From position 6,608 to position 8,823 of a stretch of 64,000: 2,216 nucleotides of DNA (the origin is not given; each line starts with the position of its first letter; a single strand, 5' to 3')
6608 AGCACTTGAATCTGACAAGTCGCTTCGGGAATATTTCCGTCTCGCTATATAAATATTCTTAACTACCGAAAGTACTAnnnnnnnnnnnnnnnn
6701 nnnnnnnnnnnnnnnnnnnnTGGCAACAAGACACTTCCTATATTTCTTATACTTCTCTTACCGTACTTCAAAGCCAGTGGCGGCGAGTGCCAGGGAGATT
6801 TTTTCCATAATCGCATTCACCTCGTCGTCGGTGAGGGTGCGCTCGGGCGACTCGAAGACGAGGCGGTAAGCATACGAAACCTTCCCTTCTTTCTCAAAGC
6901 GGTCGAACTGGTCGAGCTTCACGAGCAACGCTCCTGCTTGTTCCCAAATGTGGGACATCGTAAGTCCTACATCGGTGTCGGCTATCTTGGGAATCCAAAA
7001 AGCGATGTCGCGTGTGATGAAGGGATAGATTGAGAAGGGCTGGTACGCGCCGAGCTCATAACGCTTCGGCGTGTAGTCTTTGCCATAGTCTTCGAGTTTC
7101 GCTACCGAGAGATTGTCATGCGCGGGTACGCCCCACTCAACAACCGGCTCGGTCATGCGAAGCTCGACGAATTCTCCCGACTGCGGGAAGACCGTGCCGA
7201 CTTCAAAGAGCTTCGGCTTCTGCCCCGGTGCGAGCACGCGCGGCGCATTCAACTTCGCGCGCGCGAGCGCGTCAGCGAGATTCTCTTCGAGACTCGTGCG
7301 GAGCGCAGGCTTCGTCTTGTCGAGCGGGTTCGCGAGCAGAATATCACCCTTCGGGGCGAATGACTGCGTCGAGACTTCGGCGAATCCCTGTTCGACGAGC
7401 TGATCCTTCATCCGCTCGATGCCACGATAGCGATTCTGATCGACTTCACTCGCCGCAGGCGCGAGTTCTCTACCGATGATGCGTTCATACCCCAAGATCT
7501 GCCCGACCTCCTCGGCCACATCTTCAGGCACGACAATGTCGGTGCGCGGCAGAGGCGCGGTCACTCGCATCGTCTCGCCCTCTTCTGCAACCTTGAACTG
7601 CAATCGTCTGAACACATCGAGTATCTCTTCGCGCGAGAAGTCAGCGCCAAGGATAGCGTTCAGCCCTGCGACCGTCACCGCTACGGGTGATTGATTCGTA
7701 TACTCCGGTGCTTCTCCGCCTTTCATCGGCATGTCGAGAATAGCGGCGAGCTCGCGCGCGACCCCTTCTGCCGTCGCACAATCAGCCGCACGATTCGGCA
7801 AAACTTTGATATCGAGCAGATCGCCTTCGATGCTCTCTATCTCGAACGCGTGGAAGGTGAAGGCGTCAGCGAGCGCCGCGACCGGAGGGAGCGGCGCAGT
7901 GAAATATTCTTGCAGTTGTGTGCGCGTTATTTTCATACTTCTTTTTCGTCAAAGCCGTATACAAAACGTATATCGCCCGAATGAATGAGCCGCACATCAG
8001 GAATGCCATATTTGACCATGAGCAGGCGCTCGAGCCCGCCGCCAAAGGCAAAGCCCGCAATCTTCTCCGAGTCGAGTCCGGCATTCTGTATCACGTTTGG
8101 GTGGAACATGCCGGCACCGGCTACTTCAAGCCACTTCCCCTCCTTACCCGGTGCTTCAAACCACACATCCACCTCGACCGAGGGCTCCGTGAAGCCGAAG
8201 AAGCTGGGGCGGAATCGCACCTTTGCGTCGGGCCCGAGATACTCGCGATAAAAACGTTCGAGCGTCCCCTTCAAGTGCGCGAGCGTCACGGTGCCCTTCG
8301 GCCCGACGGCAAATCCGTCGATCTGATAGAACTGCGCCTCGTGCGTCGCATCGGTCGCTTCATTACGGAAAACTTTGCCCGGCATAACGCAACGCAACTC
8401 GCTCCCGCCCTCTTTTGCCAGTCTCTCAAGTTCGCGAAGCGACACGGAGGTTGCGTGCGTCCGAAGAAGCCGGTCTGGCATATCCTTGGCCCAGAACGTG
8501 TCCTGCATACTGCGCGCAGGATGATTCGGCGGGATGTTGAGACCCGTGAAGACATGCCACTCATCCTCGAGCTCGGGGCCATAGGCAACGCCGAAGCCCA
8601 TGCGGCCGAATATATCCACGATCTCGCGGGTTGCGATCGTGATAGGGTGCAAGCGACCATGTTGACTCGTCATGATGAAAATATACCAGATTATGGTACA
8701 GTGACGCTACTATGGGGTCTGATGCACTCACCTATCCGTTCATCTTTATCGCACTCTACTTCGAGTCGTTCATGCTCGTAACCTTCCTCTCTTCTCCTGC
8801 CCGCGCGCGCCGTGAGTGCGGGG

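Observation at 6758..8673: Minimal Phe-tRNA synthetase: 392-aa PheT without OB-fold, B3/B4 editing or anticodon-binding domains, plus a 246-aa PheS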

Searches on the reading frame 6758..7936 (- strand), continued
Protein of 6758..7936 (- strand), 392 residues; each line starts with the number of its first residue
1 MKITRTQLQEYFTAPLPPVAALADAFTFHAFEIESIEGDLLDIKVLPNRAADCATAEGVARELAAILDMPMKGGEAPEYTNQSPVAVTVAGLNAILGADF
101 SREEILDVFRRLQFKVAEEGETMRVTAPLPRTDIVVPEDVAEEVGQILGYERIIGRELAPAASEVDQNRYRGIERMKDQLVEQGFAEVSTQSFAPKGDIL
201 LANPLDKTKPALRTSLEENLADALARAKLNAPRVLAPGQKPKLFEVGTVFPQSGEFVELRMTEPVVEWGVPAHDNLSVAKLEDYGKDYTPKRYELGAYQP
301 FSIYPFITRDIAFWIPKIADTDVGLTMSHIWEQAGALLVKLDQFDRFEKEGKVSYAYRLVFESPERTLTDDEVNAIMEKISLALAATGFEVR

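Call 61: search_protein_families(library=pfam, proteins=[P0253, P0272, P0297, P0353, P0258, P0278, P0296, P0327, P0381, P0254], max_evalue=0.001)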
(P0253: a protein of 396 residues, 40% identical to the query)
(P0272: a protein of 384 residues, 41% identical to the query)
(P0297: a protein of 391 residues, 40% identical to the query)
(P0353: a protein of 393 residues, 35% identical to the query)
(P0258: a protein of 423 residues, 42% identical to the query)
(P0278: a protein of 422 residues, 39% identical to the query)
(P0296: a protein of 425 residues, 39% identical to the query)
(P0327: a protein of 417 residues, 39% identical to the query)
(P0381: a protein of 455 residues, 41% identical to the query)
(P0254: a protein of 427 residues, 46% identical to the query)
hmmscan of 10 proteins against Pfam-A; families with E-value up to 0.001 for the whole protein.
P0253 (396 aa): 3 families
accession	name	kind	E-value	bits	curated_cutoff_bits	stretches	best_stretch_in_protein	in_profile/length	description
PF03484.21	B5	-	8.1e-19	68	28.6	1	86-151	1-67/67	tRNA synthetase B5 domain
PF03147.19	FDX-ACB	-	3e-15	56.9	31.1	1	307-392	1-90/94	Ferredoxin-fold anticodon binding domain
PF17759.6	tRNA_synthFbeta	-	0.00015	21.8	22.4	0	159-253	6-109/214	Phenylalanyl tRNA synthetase beta chain CLM domain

P0272 (384 aa): 3 families
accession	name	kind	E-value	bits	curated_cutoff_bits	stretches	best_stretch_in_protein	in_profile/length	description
PF03147.19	FDX-ACB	-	3e-17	63.3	31.1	1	294-383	1-94/94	Ferredoxin-fold anticodon binding domain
PF03484.21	B5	-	1.9e-13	50.8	28.6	1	86-149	2-66/67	tRNA synthetase B5 domain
PF17759.6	tRNA_synthFbeta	-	8.1e-11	42.2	22.4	1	157-263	6-128/214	Phenylalanyl tRNA synthetase beta chain CLM domain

P0297 (391 aa): 3 families
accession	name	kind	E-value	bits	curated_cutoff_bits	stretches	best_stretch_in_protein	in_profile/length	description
PF03147.19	FDX-ACB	-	8.5e-18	65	31.1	1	301-386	1-90/94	Ferredoxin-fold anticodon binding domain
PF03484.21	B5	-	4.4e-12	46.4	28.6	1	88-145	1-67/67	tRNA synthetase B5 domain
PF17759.6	tRNA_synthFbeta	-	2.8e-11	43.8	22.4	1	157-253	10-122/214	Phenylalanyl tRNA synthetase beta chain CLM domain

P0353 (393 aa): 3 families
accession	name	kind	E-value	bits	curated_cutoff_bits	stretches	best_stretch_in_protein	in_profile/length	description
PF03147.19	FDX-ACB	-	1.4e-16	61.2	31.1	1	304-393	1-94/94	Ferredoxin-fold anticodon binding domain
PF03484.21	B5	-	2.9e-12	47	28.6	1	91-155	2-67/67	tRNA synthetase B5 domain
PF17759.6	tRNA_synthFbeta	-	4e-07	30.2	22.4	1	159-290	2-157/214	Phenylalanyl tRNA synthetase beta chain CLM domain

P0258 (423 aa): 3 families
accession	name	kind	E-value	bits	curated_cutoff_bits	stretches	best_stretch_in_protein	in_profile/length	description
PF03147.19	FDX-ACB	-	2e-24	86.2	31.1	1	333-422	1-94/94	Ferredoxin-fold anticodon binding domain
PF03484.21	B5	-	7.7e-20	71.3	28.6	1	89-154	1-67/67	tRNA synthetase B5 domain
PF17759.6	tRNA_synthFbeta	-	5.3e-12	46.1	22.4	1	157-270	1-129/214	Phenylalanyl tRNA synthetase beta chain CLM domain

P0278 (422 aa): 3 families
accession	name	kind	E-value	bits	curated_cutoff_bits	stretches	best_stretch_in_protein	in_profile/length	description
PF03147.19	FDX-ACB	-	1.3e-16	61.2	31.1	1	332-415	1-87/94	Ferredoxin-fold anticodon binding domain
PF03484.21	B5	-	2.3e-14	53.8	28.6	1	90-154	2-67/67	tRNA synthetase B5 domain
PF17759.6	tRNA_synthFbeta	-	7e-10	39.2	22.4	1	172-272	17-144/214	Phenylalanyl tRNA synthetase beta chain CLM domain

P0296 (425 aa): 3 families
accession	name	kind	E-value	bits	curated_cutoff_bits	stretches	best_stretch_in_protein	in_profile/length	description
PF03147.19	FDX-ACB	-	1.4e-21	77.2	31.1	1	331-425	1-94/94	Ferredoxin-fold anticodon binding domain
PF03484.21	B5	-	1.1e-20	74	28.6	1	91-155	2-67/67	tRNA synthetase B5 domain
PF17759.6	tRNA_synthFbeta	-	2.7e-12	47.1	22.4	1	170-278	15-150/214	Phenylalanyl tRNA synthetase beta chain CLM domain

P0327 (417 aa): 3 families
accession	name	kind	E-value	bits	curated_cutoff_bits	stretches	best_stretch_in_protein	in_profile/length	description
PF03147.19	FDX-ACB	-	8.5e-21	74.6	31.1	1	328-416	1-93/94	Ferredoxin-fold anticodon binding domain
PF03484.21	B5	-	2.5e-18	66.4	28.6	1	88-151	1-66/67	tRNA synthetase B5 domain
PF17759.6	tRNA_synthFbeta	-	1e-10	41.9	22.4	1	164-269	10-129/214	Phenylalanyl tRNA synthetase beta chain CLM domain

P0381 (455 aa): 3 families
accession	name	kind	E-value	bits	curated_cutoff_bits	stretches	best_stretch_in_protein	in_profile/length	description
PF03484.21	B5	-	4.1e-16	59.4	28.6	1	92-161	3-67/67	tRNA synthetase B5 domain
PF03147.19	FDX-ACB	-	1e-12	48.8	31.1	1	356-455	1-94/94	Ferredoxin-fold anticodon binding domain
PF17759.6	tRNA_synthFbeta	-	9.7e-08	32.2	22.4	1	186-303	19-158/214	Phenylalanyl tRNA synthetase beta chain CLM domain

P0254 (427 aa): 4 families
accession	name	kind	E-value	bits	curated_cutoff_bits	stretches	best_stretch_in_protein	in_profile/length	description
PF00701.28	DHDPS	-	8.1e-40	136.8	22.1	1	3-129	53-179/289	Dihydrodipicolinate synthetase family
PF03147.19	FDX-ACB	-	4e-17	62.9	31.1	1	339-427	1-94/94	Ferredoxin-fold anticodon binding domain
PF03484.21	B5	-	2.8e-09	37.5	28.6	1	110-162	14-67/67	tRNA synthetase B5 domain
PF17759.6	tRNA_synthFbeta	-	9.7e-07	28.9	22.4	1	178-265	15-109/214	Phenylalanyl tRNA synthetase beta chain CLM domain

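Call 63: list_cluster_members(proteins=[P0253, P0272, P0297, P0353, P0258, P0278, P0296, P0327, P0381, P0001])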
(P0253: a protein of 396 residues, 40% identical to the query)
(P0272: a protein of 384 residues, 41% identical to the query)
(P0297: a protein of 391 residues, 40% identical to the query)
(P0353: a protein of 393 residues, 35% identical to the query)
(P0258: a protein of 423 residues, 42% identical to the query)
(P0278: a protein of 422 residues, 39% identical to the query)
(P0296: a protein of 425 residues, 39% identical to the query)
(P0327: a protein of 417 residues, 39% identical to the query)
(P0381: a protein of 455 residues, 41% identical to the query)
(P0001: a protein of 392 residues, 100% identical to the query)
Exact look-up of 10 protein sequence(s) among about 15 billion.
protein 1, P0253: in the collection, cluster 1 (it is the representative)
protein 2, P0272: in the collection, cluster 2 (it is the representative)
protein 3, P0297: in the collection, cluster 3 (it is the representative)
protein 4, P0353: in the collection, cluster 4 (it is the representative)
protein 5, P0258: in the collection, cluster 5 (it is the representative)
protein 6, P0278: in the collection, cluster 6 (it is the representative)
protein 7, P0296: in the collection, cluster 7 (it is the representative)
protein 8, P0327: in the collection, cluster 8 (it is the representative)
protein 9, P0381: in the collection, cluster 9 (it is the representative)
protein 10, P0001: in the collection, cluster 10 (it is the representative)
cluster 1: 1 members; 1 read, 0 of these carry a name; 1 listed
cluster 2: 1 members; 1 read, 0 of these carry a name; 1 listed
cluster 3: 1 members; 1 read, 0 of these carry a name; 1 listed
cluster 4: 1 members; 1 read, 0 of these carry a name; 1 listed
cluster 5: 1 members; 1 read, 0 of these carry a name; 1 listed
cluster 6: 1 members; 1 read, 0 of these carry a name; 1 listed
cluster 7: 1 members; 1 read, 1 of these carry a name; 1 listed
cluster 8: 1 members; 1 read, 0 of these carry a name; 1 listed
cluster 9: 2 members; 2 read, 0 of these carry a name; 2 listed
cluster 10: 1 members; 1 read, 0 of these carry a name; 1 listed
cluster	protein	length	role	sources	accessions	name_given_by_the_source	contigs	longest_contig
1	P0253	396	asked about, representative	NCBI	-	-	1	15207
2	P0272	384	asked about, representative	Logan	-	-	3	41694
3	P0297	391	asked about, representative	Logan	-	-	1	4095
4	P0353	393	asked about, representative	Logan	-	-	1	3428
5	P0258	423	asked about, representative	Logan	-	-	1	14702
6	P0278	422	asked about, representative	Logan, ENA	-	-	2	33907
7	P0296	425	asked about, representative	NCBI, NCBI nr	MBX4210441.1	hypothetical protein KW783_00515 [Candidatus Parcubacteria bacterium] | hypothetical protein [Candidatus Parcubacteria bacterium]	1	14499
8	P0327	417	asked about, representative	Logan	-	-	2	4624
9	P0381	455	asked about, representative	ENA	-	-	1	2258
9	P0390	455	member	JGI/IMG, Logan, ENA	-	-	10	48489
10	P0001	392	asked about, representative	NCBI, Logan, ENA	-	-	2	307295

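Call 64: find_encoding_contigs(protein=P0001, flank=1000, max_places=2)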
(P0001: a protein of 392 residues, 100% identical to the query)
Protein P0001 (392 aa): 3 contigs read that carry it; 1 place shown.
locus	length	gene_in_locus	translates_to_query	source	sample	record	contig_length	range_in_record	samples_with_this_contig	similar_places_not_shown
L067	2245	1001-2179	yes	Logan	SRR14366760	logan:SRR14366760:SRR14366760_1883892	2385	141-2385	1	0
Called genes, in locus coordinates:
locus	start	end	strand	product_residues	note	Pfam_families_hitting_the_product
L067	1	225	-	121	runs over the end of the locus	?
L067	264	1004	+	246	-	PF01409:tRNA-synt_2d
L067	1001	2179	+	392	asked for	PF03484:B5, PF17759:tRNA_synthFbeta (faint), PF03147:FDX-ACB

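Call 65: find_encoding_contigs(protein=P0272, flank=6000, max_places=1)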
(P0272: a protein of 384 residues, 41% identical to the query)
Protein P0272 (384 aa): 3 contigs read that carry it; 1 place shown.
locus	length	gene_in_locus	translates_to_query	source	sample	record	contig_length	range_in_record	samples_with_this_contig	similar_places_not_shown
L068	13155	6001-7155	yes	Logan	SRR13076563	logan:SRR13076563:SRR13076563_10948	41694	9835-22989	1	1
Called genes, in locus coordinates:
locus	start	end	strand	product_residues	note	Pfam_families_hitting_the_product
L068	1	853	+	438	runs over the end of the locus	PF13406:SLT_2 (weak), PF01464:SLT (faint)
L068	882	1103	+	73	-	PF01197:Ribosomal_L31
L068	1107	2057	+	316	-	PF03462:PCRF, PF00472:RF-1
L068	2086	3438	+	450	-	-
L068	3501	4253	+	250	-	PF00318:Ribosomal_S2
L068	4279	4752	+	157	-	PF22566:UBA_8 (faint), PF25025:EF-Ts_N (weak), PF00889:EF_TS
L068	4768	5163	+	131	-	-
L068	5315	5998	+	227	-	PF01409:tRNA-synt_2d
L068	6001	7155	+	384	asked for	PF03484:B5, PF17759:tRNA_synthFbeta, PF03147:FDX-ACB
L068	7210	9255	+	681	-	PF02518:HATPase_c, PF00204:DNA_gyraseB, PF01751:Toprim, PF00986:DNA_gyraseB_C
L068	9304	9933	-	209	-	-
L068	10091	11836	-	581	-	PF07973:tRNA_SAD, PF00587:tRNA-synt_2b, PF03129:HGTP_anticodon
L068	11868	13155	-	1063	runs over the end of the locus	PF02811:PHP, PF07733:DNA_pol3_alpha, PF17657:DNA_pol3_finger, PF14579:HHH_6, PF01336:tRNA_anti-codon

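Call 66: find_encoding_contigs(protein=P0278, flank=6000, max_places=1)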
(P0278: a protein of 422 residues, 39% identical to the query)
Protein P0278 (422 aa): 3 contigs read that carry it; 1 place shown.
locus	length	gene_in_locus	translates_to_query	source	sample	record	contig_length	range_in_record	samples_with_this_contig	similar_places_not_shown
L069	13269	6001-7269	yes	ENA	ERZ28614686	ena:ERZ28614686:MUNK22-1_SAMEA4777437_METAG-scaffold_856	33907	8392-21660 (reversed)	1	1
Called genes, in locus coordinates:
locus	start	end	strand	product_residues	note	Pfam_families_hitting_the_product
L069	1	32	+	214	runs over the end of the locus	PF01386:Ribosomal_L25p, PF14693:Ribosomal_TL5_C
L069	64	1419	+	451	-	PF13406:SLT_2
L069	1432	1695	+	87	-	PF01197:Ribosomal_L31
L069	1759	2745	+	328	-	PF03462:PCRF, PF00472:RF-1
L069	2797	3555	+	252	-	PF00318:Ribosomal_S2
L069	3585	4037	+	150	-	PF25025:EF-Ts_N (faint), PF27606:UBA_Ucp12 (faint), PF00889:EF_TS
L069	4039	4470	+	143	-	-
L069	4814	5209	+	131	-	PF01844:HNH (weak)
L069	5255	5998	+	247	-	PF01409:tRNA-synt_2d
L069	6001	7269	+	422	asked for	PF03484:B5, PF17759:tRNA_synthFbeta, PF03147:FDX-ACB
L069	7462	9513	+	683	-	PF02518:HATPase_c, PF00204:DNA_gyraseB, PF01751:Toprim, PF00986:DNA_gyraseB_C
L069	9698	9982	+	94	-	-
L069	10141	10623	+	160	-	-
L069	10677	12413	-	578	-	PF07973:tRNA_SAD (weak), PF00587:tRNA-synt_2b, PF03129:HGTP_anticodon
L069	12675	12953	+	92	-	-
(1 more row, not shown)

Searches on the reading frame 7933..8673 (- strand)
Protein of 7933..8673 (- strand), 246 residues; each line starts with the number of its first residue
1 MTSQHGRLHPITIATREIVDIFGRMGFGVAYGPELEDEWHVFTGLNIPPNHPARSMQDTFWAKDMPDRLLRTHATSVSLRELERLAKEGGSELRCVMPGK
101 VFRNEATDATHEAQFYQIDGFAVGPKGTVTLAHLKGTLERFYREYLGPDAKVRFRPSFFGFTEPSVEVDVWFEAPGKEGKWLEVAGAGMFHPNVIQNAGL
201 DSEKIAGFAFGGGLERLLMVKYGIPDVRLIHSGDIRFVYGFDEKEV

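Call 3: search_protein_families(library=pfam, proteins=[window:7933-8673:-], max_evalue=1)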
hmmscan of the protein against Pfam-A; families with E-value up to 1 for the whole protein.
window:7933-8673:- (246 aa): 4 families
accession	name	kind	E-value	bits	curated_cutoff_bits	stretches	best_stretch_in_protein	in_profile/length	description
PF01409.25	tRNA-synt_2d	-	1.4e-80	270.7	19.8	1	4-239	12-244/246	tRNA synthetases class II core domain (F)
PF00152.25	tRNA-synt_2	-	0.049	13.1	25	1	99-119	98-118/308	tRNA synthetases class II (D, K and N)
PF17759.6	tRNA_synthFbeta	-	0.19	11.6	22.4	1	71-202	75-205/214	Phenylalanyl tRNA synthetase beta chain CLM domain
PF02913.24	FAD-oxidase_C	-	0.23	11.6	21.2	1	95-149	170-225/248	FAD linked oxidases, C-terminal domain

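Call 4: search_protein_families(library=ncbifam, proteins=[window:7933-8673:-], max_evalue=1)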
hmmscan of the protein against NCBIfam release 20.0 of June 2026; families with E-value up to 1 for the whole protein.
window:7933-8673:- (246 aa): 6 families
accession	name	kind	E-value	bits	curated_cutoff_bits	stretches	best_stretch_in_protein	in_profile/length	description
TIGR00468.1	pheS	equivalog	4.4e-74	249.6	237.45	2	68-241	159-322/324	phenylalanine--tRNA ligase subunit alpha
NF003210.0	PRK04172.1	equivalog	8.1e-55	186.6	350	2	68-238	332-488/496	phenylalanine--tRNA ligase subunit alpha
NF051887.1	PheS_related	equivalog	2e-41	142.3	300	1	42-238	48-236/349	PheS-related mystery ligase SrmL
TIGR00469.1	pheS_mito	equivalog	1.4e-31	109.7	258.35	2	149-245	256-347/451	phenylalanine--tRNA ligase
TIGR00470.1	sepS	equivalog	1.1e-05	24.1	380.65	1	70-230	185-340/533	O-phosphoserine--tRNA ligase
TIGR00442.1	hisS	equivalog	0.078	11.9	286.75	1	66-128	71-133/406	histidine--tRNA ligase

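Call 6: search_solved_structures(query=window:7933-8673:-, max_evalue=0.001, show_alignments=2)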
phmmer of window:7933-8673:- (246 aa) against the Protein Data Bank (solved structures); distinct sequences matched with E-value up to 0.001: 27.
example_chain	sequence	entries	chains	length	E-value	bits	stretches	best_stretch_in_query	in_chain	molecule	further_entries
3pco_A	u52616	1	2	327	1.1e-65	224.8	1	4-241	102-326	Phenylalanyl-tRNA synthetase, alpha subunit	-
6oz5_A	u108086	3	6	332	1.1e-65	224.8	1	4-241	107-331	Phenylalanine--tRNA ligase alpha subunit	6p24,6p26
7n8y_A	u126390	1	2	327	1.7e-65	224.2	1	4-241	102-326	Phenylalanine--tRNA ligase alpha subunit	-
6p8t_C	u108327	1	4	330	3.3e-62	213.4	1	5-241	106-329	Phenylalanine--tRNA ligase alpha subunit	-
2rhq_A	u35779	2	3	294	1.3e-61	211.5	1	6-241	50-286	Phenylalanyl-tRNA synthetase alpha chain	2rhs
4p71_C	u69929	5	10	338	3e-60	207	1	5-239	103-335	Phenylalanine--tRNA ligase alpha subunit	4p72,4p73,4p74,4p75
7daw_A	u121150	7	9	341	3.9e-59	203.4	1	6-241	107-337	Phenylalanine--tRNA ligase alpha subunit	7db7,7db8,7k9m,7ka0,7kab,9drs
9drt_A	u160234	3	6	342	3.9e-59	203.3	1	6-241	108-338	Phenylalanine--tRNA ligase alpha subunit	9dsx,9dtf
7k98_A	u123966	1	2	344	4e-59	203.3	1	6-241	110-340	Phenylalanine--tRNA ligase alpha subunit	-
9drv_A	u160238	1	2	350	4.2e-59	203.3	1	6-241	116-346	Phenylalanine--tRNA ligase alpha subunit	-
2akw_A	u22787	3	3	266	2e-56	194.4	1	6-241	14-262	Phenylalanyl-tRNA synthetase alpha chain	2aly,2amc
1b70_A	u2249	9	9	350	6.9e-56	192.7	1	6-241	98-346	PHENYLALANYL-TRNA SYNTHETASE | PROTEIN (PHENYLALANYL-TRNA SYNTHETASE) | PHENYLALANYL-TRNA SYNTHETASE ALPHA CHAIN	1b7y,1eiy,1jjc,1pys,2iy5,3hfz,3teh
7dpi_A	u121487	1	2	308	5.2e-36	127.6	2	65-229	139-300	Phenylalanine--tRNA ligase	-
8s8b_A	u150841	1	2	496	1.4e-35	126.2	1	64-234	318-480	Phenylalanyl-tRNA Synthetase alpha subunit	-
9udl_A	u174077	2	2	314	3.1e-35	125.1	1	66-239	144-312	Phenylalanine--tRNA ligase alpha subunit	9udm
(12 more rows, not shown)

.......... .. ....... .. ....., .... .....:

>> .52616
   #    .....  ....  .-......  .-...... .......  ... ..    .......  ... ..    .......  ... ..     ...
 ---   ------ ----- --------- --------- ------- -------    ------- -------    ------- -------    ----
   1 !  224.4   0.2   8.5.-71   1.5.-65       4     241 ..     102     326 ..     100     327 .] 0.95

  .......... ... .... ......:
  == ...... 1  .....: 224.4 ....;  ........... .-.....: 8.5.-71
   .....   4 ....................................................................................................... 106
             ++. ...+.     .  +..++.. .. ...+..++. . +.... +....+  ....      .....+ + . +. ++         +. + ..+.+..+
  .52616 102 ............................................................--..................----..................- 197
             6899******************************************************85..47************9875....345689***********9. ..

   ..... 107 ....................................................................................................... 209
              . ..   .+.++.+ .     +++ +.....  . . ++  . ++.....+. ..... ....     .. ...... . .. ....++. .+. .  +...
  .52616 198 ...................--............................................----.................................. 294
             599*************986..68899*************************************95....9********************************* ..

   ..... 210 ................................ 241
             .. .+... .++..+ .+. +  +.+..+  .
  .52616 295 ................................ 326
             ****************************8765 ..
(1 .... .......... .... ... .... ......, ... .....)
